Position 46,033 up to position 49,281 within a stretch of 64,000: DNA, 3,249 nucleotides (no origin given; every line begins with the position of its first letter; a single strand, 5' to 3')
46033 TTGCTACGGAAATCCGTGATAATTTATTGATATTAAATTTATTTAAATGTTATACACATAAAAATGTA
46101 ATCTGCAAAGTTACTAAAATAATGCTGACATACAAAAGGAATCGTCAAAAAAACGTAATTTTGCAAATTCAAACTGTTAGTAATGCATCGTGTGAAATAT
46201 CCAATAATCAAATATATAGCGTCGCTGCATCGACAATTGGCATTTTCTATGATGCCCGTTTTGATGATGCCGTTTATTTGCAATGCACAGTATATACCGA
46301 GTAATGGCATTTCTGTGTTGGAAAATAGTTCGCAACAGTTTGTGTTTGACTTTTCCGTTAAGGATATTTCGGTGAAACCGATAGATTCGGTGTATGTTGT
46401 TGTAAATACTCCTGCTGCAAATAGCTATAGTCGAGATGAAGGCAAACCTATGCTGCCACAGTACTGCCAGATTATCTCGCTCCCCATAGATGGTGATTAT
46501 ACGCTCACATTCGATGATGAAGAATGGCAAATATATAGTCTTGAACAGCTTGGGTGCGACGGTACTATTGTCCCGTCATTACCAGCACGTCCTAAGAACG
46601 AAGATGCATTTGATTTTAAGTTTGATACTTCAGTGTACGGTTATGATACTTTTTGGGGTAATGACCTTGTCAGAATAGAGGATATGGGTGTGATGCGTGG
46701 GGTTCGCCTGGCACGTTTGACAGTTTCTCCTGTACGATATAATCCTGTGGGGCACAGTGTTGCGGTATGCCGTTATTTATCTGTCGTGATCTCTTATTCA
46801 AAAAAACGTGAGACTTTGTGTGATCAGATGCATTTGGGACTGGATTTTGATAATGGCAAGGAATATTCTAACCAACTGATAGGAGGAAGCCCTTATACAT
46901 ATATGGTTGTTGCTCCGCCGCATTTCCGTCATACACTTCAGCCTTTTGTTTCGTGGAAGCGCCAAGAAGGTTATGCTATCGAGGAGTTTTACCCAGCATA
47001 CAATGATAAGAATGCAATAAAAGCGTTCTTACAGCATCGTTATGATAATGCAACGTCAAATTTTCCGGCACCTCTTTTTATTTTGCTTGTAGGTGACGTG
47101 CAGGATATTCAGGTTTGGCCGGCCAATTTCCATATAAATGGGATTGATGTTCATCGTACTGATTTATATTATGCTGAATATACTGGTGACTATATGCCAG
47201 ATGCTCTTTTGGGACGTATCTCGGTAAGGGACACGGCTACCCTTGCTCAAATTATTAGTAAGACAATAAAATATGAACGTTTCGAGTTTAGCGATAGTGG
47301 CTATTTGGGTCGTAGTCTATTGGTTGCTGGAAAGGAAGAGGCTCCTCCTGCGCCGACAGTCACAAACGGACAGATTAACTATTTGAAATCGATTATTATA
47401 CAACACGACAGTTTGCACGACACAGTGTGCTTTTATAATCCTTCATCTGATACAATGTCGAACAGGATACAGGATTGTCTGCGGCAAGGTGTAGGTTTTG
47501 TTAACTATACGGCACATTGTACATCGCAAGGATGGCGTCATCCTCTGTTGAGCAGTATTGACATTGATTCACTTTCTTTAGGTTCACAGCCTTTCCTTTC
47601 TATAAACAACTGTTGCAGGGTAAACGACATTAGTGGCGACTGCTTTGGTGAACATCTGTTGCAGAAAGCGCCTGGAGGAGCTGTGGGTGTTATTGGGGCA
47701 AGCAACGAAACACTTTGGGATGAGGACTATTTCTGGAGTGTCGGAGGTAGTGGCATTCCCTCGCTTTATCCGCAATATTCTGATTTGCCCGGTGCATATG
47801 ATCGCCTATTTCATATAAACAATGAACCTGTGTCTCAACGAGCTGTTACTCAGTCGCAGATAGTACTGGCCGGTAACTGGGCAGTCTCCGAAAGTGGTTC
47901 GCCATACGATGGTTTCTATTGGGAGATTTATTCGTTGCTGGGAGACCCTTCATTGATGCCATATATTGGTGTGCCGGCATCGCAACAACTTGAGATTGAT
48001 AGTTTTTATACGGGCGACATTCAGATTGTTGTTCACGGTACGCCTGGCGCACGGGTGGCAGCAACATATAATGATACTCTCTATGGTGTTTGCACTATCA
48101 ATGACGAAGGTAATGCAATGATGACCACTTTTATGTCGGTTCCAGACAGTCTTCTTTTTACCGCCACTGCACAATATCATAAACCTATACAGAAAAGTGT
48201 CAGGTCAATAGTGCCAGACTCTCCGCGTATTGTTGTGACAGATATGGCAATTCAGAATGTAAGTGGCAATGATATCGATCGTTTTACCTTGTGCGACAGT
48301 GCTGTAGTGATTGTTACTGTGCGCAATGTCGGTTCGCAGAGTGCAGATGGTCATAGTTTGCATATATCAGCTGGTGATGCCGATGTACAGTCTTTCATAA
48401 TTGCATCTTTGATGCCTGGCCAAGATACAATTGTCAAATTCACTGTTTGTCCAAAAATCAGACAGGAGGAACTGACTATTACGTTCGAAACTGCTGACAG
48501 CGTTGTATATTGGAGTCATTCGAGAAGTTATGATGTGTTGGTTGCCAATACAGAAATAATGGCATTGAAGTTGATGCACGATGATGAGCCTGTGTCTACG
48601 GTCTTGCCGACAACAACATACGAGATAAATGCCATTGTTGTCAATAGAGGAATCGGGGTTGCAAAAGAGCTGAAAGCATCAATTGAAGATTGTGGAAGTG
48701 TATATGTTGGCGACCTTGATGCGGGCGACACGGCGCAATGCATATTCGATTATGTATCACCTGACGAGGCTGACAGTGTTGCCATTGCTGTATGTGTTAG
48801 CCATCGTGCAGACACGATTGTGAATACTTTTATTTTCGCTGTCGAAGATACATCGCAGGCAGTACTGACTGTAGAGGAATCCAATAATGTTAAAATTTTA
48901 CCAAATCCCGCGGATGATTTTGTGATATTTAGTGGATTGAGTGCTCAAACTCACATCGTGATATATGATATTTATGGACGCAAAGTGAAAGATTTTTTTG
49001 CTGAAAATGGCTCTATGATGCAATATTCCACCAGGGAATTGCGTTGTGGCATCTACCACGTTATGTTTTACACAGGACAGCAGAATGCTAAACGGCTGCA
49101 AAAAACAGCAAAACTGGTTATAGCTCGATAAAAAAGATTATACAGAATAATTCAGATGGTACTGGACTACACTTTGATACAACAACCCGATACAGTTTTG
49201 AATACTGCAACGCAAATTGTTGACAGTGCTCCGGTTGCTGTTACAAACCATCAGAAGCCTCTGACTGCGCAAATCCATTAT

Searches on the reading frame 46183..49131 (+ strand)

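Call 75: search_protein_families(library=pfam, proteins=[window:46183-49131:+], max_evalue=0.001)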
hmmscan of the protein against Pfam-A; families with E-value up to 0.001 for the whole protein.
window:46183-49131:+ (982 aa): 5 families
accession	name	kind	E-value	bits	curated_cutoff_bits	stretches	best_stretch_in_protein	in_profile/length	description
PF01364.23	Peptidase_C25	-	8.6e-46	157.3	23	1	240-592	1-373/374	Peptidase family C25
PF08126.16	Propeptide_C25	-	8.7e-10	38.5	22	1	69-213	41-180/205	Propeptide_C25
PF07705.17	CARDB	-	5.5e-08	33.4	22.7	1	709-768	23-81/101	CARDB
PF18962.6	Por_Secre_tail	-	4.4e-06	27.3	27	1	906-970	2-71/75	Secretion system C-terminal sorting domain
PF03785.20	Peptidase_C25_C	-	4.7e-05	23.6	25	1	614-673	18-78/79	Peptidase family C25, C terminal ig-like domain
